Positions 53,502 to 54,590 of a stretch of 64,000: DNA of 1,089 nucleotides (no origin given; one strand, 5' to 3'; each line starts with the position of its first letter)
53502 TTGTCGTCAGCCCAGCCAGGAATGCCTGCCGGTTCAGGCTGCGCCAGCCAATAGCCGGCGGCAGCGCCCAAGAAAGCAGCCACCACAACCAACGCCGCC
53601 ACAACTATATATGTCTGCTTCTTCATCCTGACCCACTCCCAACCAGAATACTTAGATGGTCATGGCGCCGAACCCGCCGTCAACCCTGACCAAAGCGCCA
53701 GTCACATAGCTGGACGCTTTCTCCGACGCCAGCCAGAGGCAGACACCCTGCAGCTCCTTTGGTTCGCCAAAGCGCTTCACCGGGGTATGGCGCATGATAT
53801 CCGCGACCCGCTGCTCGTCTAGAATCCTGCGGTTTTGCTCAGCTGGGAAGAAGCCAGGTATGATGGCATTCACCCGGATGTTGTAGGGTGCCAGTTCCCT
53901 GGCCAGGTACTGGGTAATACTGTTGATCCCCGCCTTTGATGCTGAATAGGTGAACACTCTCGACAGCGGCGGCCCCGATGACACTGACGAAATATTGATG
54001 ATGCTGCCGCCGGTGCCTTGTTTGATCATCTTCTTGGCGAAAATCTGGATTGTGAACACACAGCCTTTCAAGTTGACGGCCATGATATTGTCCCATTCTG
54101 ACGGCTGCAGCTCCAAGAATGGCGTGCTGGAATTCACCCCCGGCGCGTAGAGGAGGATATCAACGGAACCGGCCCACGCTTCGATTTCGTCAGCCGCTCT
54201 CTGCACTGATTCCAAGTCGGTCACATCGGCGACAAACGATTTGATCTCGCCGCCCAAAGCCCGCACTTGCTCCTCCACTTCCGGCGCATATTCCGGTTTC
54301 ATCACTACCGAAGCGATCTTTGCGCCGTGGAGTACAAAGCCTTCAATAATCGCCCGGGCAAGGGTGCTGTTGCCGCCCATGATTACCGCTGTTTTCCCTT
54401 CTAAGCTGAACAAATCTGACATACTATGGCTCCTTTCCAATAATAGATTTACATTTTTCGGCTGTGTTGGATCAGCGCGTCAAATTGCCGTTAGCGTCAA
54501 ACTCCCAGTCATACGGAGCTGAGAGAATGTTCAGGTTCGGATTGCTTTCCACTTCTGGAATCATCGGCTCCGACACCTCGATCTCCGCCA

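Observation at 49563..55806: Single operon linking a LarA-family racemase/epimerase, an SDR dehydrogenase, a putative corrinoid/ECF uptake pair and a four-subunit Na+-pumping oxaloacetate-decarboxylase-type complex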

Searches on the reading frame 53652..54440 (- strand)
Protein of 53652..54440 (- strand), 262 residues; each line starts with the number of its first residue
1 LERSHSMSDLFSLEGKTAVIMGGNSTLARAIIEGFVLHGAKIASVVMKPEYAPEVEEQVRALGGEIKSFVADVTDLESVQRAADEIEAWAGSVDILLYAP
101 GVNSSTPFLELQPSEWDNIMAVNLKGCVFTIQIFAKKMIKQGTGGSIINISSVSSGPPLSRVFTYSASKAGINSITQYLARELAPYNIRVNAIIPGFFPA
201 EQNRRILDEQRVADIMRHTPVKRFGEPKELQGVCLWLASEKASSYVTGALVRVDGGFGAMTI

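Call 3: search_protein_families(library=pfam, proteins=[window:53652-54440:-], max_evalue=0.01)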
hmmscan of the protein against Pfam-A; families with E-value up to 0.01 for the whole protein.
window:53652-54440:- (262 aa): 4 families
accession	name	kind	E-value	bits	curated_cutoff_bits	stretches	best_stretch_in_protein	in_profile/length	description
PF13561.12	adh_short_C2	-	2.8e-52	178.1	27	1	25-257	6-235/236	Enoyl-(Acyl carrier protein) reductase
PF00106.31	adh_short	-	1.1e-45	156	26.6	1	16-206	1-190/195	short chain dehydrogenase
PF08659.16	KR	-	1.4e-09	38.6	22.6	1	17-181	2-165/180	KR domain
PF23441.1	SDR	-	0.0021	18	27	0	138-256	136-254/258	SDR-like rossmann domain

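Call 4: search_protein_families(library=ncbifam, proteins=[window:53652-54440:-], max_evalue=0.01)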
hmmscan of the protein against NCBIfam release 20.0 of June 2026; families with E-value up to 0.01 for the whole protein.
window:53652-54440:- (262 aa): 231 families (the best 25 are shown)
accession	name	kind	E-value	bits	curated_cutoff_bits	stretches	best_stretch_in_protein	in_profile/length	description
NF006132.0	PRK08277.1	subfamily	2.2e-70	237.2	281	1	7-260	2-277/280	D-mannonate oxidoreductase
NF006070.0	PRK08213.1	subfamily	8.3e-57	192.6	279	1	6-259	3-258/259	gluconate 5-dehydrogenase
TIGR01832.1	kduD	equivalog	6.5e-54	183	338.85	1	11-257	1-245/248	2-dehydro-3-deoxy-D-gluconate 5-dehydrogenase KduD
NF005559.1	PRK07231.1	subfamily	5.8e-52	176.6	215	1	13-257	2-247/249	glucose 1-dehydrogenase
NF005390.0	PRK06935.1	equivalog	9.3e-51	172.6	369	1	6-257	6-255/258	2-dehydro-3-deoxy-D-gluconate 5-dehydrogenase KduD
NF005309.0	PRK06841.1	subfamily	2e-50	171.6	286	1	4-258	4-253/255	GolD/DthD family dehydrogenase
TIGR01830.1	3oxo_ACP_reduc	equivalog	4e-50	170.7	297.75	1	18-257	1-238/239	3-oxoacyl-[acyl-carrier-protein] reductase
NF009466.0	PRK12826.1-2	subfamily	4.6e-50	170.4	222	1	16-257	4-244/248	3-oxoacyl-ACP reductase FabG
NF004198.0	PRK05653.1-3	equivalog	6.8e-50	169.8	296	1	12-257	4-246/248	3-oxoacyl-ACP reductase FabG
NF006528.0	PRK08993.1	subfamily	1.1e-49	169.2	430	1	9-258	4-251/253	2-dehydro-3-deoxy-D-gluconate 5-dehydrogenase KduD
NF005983.0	PRK08085.1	equivalog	3.3e-48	164.5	408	1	7-257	1-250/254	gluconate 5-dehydrogenase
NF004791.0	PRK06138.1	equivalog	9.5e-47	159.4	312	1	12-259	2-251/252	SDR family oxidoreductase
NF004778.0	PRK06124.1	equivalog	2.3e-46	158.3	303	1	7-258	3-253/256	SDR family oxidoreductase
NF009384.0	PRK12743.1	equivalog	6.7e-46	156.6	264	1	16-260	7-250/258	SDR family oxidoreductase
NF053807.1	RhamDHLra1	equivalog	4e-45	154.5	400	1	13-257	2-247/252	L-rhamnose 1-dehydrogenase Lra1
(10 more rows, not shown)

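Call 59: search_solved_structures(query=window:53652-54440:-, max_evalue=1e-30)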
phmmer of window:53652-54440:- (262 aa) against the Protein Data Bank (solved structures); distinct sequences matched with E-value up to 1e-30: 60.
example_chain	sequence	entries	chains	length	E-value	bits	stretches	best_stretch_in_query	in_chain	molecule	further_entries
4z9y_A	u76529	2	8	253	1.8e-39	139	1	10-258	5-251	2-deoxy-D-gluconate 3-dehydrogenase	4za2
4g81_D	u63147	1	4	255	4.4e-39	137.7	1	7-259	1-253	Putative hexonate dehydrogenase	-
4ibo_A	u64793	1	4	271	6e-39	137.2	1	6-257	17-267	Gluconate dehydrogenase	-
3woh_A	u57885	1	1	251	1.6e-38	135.8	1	7-257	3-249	SiaM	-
3qiv_A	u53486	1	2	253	1e-37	133.2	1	13-256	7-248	short-chain dehydrogenase or 3-oxoacyl-[acyl-carrier-protein] reductase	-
1vl8_A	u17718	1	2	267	3.7e-37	131.4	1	4-259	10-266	Gluconate 5-dehydrogenase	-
4iuy_A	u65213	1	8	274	9.2e-37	130.1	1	9-260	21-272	Short chain dehydrogenase/reductase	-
4wuv_A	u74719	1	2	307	3.2e-36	128.3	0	105-260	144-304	2-hydroxycyclohexanecarboxyl-CoA dehydrogenase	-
5u9p_A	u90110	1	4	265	4.2e-36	127.9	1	5-258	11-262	Gluconate 5-dehydrogenase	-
4rzi_B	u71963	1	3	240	4.3e-36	127.9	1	12-256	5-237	3-ketoacyl-acyl carrier protein reductase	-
3r1i_A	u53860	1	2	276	1.1e-35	126.5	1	4-257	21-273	Short-chain type dehydrogenase/reductase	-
2p68_A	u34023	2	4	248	2.1e-35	125.6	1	12-257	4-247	3-oxoacyl-[acyl-carrier-protein] reductase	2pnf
2wdz_A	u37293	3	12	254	2.9e-35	125.1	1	10-257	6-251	SHORT-CHAIN DEHYDROGENASE/REDUCTASE | GALACTITOL DEHYDROGENASE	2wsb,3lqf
4hp8_A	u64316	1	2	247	3.4e-35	124.9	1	8-258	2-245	2-deoxy-D-gluconate 3-dehydrogenase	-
4j2h_A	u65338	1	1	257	7.4e-35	123.8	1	7-259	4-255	Short chain alcohol dehydrogenase-related dehydrogenase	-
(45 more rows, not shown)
